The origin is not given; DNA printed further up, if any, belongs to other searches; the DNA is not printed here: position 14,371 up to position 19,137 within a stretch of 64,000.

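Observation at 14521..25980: Cluster of giant hyper-acidic, cysteine-rich secreted proteins interleaved with duplicated Tat-lipoproteins: candidate undescribed cell-surface / host-contact module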

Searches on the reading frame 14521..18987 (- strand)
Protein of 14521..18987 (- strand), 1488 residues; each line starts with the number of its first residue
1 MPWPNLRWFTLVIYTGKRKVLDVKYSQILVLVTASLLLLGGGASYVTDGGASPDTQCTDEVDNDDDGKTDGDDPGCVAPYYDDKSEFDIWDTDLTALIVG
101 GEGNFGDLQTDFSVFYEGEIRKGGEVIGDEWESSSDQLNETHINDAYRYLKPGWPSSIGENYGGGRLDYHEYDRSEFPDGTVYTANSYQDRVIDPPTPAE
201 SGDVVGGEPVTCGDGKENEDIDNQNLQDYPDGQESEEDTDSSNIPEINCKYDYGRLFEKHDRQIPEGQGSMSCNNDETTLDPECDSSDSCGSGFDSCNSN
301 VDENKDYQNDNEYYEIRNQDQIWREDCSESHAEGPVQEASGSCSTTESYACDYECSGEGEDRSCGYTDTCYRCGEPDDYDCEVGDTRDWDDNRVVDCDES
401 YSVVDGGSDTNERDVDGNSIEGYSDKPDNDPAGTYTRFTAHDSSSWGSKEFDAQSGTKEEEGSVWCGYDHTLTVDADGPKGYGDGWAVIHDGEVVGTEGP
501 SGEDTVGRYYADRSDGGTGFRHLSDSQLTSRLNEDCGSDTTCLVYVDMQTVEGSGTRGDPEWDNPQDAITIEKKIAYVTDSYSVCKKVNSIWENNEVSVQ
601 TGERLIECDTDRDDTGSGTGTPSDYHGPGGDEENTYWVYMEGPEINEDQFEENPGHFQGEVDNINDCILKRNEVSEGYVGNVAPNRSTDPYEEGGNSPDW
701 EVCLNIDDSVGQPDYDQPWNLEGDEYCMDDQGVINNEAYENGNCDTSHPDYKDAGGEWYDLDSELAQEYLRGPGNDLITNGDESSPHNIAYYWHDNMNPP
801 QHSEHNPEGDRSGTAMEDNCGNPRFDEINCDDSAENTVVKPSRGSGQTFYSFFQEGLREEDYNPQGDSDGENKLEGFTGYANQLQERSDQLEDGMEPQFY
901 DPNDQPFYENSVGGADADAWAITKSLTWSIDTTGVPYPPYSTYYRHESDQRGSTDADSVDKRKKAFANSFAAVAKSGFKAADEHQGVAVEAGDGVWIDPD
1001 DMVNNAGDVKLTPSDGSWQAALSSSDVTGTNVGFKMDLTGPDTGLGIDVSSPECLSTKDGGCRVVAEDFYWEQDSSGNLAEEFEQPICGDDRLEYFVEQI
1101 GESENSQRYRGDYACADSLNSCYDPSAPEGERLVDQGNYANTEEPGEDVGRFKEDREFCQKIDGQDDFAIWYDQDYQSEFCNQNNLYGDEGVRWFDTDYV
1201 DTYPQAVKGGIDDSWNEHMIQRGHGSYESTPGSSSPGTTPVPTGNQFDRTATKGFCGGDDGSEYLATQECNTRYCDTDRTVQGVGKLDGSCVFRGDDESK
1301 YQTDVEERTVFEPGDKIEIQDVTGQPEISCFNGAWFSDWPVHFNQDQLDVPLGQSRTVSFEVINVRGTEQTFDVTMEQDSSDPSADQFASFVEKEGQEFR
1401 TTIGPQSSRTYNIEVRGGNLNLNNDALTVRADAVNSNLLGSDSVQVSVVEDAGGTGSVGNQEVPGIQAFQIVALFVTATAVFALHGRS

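Call 4: search_protein_families(library=pfam, proteins=[window:14521-18987:-], max_evalue=1)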
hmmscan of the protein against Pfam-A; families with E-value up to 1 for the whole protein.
window:14521-18987:- (1488 aa): 0 families

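Call 5: search_protein_families(library=ncbifam, proteins=[window:14521-18987:-], max_evalue=1)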
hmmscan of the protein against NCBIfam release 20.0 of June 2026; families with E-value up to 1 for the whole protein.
window:14521-18987:- (1488 aa): 1 family
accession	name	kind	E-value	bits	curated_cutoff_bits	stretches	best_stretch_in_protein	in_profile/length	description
NF033662.1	acid_disulf_rpt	repeat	9.7e-05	22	41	1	52-77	2-27/32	acidic double-disulfide repeat-containing protein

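Call 22: find_homologous_proteins(query=window:14521-18987:-)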
Query window:14521-18987:- (1488 aa): 15 proteins with E <= 0.001 among 8000 candidates.
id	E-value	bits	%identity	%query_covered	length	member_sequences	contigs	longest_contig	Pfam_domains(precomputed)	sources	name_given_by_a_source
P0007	0.0e+0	3497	100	100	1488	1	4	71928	-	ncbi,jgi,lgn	ncbi:MAG: hypothetical protein ACI9LV_000177 [Candidatus Nanohaloarchaea archaeon]|jgi:hypothetical 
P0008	0.0e+0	1773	56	99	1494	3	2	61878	-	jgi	jgi:hypothetical protein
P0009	7.0e-222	758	36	98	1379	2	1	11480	-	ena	-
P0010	8.2e-218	745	35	97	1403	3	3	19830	-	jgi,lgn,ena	-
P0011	4.7e-209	716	40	71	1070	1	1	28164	-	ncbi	-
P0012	2.1e-208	713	38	95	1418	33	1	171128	-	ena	-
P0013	4.8e-199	682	36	96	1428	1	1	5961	-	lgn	-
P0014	2.8e-191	657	36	96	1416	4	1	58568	-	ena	-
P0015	8.3e-188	645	40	74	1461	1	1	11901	-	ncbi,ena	-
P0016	6.4e-178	612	35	97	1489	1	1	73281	-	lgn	-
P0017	5.2e-141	490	32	95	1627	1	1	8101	-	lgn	-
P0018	9.3e-36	141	28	56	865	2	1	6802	-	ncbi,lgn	ncbi:MAG: hypothetical protein ABEJ07_06215 [Candidatus Nanohaloarchaea archaeon]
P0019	2.3e-33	133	28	53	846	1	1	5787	-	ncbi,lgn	ncbi:MAG: hypothetical protein ABEK01_05600 [Candidatus Nanohaloarchaea archaeon]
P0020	1.2e-32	131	29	43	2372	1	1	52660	PF00059.28,PF20009.5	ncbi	ncbi:MAG: GEVED domain-containing protein [Candidatus Nanosalina sp.]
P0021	1.7e-27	114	28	53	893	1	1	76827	-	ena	-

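Call 24: find_encoding_contigs(protein=P0008, flank=10000, max_places=2)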
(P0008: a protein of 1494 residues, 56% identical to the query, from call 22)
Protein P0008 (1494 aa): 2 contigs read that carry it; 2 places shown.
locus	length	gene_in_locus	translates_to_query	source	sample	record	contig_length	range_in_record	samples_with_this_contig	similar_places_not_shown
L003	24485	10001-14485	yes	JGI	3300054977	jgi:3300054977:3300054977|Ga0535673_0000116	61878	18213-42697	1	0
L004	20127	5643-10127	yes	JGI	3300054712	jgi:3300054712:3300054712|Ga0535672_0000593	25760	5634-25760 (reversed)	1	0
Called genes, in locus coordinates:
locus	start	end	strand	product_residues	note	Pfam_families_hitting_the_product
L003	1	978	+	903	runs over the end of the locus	PF22544:HYDIN_VesB_CFA65-like_Ig (faint)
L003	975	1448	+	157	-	-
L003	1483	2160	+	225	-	-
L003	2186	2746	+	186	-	PF00588:SpoU_methylase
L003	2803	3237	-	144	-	PF01850:PIN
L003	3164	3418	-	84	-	PF04014:MazE_antitoxin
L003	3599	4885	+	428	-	PF07431:DUF1512, PF23542:DUF1512_C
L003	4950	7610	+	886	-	-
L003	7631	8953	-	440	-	-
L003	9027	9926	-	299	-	-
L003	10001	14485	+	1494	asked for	-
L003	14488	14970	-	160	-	PF11848:DUF3368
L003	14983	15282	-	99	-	PF01402:RHH_1 (weak)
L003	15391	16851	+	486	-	PF01935:DUF87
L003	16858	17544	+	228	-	-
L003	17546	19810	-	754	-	-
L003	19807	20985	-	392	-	PF00149:Metallophos, PF12850:Metallophos_2 (weak)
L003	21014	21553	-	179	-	-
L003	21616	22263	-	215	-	PF00702:Hydrolase, PF13419:HAD_2, PF13242:Hydrolase_like (weak)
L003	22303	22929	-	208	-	PF00702:Hydrolase, PF13419:HAD_2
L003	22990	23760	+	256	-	PF01226:Form_Nir_trans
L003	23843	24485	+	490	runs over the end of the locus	PF00587:tRNA-synt_2b, PF03129:HGTP_anticodon, PF09180:ProRS-C_1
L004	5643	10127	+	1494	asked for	-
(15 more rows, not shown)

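Call 25: find_encoding_contigs(protein=P0012, flank=10000, max_places=2)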
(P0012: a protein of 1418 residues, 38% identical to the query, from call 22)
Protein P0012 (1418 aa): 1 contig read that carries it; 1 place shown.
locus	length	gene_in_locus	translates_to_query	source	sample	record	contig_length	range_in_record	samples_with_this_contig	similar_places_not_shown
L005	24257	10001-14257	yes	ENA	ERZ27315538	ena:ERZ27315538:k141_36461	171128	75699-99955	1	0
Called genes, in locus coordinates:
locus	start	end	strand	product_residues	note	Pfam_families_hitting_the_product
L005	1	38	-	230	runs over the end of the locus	-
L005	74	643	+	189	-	PF00588:SpoU_methylase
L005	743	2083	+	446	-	PF07431:DUF1512, PF23542:DUF1512_C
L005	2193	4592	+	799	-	-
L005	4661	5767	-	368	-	-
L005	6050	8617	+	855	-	-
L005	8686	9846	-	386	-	-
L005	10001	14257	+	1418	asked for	-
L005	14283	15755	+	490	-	PF01935:DUF87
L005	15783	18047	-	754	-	-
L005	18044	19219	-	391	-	PF00149:Metallophos, PF12850:Metallophos_2 (weak)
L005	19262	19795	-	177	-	-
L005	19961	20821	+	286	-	-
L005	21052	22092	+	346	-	-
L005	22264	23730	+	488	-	PF00587:tRNA-synt_2b, PF03129:HGTP_anticodon, PF09180:ProRS-C_1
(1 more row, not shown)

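Call 26: find_encoding_contigs(protein=P0016, flank=10000, max_places=1)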
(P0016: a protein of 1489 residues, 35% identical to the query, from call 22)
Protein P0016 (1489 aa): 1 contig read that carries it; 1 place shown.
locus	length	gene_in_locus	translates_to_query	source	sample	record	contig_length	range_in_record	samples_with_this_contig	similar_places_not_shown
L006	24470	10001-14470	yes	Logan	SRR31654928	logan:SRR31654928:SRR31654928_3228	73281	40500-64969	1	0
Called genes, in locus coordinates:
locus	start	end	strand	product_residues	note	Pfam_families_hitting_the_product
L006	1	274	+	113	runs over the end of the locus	PF03874:RNA_pol_Rpb4 (weak)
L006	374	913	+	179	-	PF04919:DUF655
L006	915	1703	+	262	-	PF00398:RrnaAD, PF13649:Methyltransf_25 (weak)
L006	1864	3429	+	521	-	PF06418:CTP_synth_N, PF07722:Peptidase_C26 (faint), PF00117:GATase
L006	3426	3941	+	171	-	PF05175:MTS, PF13489:Methyltransf_23 (weak), PF02353:CMAS (weak), PF06325:PrmA, PF13847:Methyltransf_31, PF13649:Methyltransf_25, PF08241:Methyltransf_11, PF08242:Methyltransf_12, +2 more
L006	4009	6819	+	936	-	PF22544:HYDIN_VesB_CFA65-like_Ig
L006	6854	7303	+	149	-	PF01040:UbiA (weak)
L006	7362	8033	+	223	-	-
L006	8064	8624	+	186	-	PF00588:SpoU_methylase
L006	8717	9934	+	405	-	PF07431:DUF1512, PF23542:DUF1512_C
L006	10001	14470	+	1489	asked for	-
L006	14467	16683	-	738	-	PF13175:AAA_15, PF13476:AAA_23, PF13555:AAA_29 (weak), PF04423:Rad50_zn_hook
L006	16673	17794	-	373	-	PF00149:Metallophos, PF12850:Metallophos_2 (faint)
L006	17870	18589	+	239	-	-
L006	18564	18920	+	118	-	-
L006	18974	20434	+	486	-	PF00587:tRNA-synt_2b, PF03129:HGTP_anticodon, PF09180:ProRS-C_1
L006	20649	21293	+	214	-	PF00227:Proteasome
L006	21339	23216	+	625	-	PF17214:KH_TffA, PF00753:Lactamase_B, PF16661:Lactamase_B_6, PF23023:Anti-Pycsar_Apyc1 (weak), PF12706:Lactamase_B_2, PF10996:Beta-Casp, PF07521:RMMBL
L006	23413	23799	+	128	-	PF03168:LEA_2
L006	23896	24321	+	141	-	-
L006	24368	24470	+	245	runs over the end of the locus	PF00106:adh_short, PF01370:Epimerase (weak), PF08659:KR, PF13561:adh_short_C2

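Call 27: find_encoding_contigs(protein=P0014, flank=10000, max_places=1)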
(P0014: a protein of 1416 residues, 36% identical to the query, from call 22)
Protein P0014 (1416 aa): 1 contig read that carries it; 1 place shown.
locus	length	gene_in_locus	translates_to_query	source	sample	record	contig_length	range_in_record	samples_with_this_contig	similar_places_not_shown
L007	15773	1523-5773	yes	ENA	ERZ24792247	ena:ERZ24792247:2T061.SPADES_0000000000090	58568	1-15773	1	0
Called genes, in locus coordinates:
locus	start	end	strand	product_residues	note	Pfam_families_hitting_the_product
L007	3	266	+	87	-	?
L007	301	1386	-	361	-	-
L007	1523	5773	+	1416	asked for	-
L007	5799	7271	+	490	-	PF01935:DUF87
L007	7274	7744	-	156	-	-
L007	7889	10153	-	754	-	-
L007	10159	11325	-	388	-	PF00149:Metallophos, PF12850:Metallophos_2 (faint)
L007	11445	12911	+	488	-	PF00587:tRNA-synt_2b, PF03129:HGTP_anticodon, PF09180:ProRS-C_1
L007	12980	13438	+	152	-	-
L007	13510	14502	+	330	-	PF01073:3Beta_HSD, PF01370:Epimerase, PF02719:Polysacc_synt_2, PF04321:RmlD_sub_bind, PF07993:NAD_binding_4, PF16363:GDP_Man_Dehyd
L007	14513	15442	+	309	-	PF00535:Glycos_transf_2, PF10111:Glyco_tranf_2_2 (weak)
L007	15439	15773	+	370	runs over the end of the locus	PF13439:Glyco_transf_4, PF13477:Glyco_trans_4_2, PF13579:Glyco_trans_4_4, PF20706:GT4-conflict, PF00534:Glycos_transf_1, PF13692:Glyco_trans_1_4, PF13524:Glyco_trans_1_2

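Call 28: find_encoding_contigs(protein=P0011, flank=10000, max_places=1)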
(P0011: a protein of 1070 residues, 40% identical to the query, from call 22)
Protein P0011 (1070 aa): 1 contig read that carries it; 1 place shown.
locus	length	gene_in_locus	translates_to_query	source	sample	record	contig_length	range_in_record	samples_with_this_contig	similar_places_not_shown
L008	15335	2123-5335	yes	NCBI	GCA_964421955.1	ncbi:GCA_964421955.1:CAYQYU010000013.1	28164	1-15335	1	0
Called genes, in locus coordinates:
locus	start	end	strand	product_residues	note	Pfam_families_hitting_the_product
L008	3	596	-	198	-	?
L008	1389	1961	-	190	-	-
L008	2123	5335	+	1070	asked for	-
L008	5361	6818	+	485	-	PF01935:DUF87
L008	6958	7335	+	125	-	-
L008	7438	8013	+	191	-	-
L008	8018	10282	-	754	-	PF02463:SMC_N, PF13175:AAA_15, PF13304:AAA_21 (faint), PF13476:AAA_23, PF13555:AAA_29 (weak)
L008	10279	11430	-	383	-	PF00149:Metallophos, PF12850:Metallophos_2 (weak)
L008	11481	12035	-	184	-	-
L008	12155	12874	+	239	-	-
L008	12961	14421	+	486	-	PF00587:tRNA-synt_2b, PF03129:HGTP_anticodon, PF09180:ProRS-C_1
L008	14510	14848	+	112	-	-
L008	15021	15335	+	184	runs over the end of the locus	PF00227:Proteasome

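Call 36: search_solved_structures(query=A1, max_evalue=1)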
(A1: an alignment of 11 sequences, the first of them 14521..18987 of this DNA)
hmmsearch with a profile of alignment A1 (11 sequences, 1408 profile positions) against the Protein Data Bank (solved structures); distinct sequences matched with E-value up to 1: 0.

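Call 38: search_protein_families(library=pfam, alignment_id=A1, max_evalue=0.1)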
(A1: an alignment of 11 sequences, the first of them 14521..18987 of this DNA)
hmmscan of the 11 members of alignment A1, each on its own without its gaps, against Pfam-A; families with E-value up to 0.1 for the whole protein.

A. member 1, window:14521-18987:- (1488 aa): 0 families

B. families by the number of members that match (of 11 scanned): 0 families
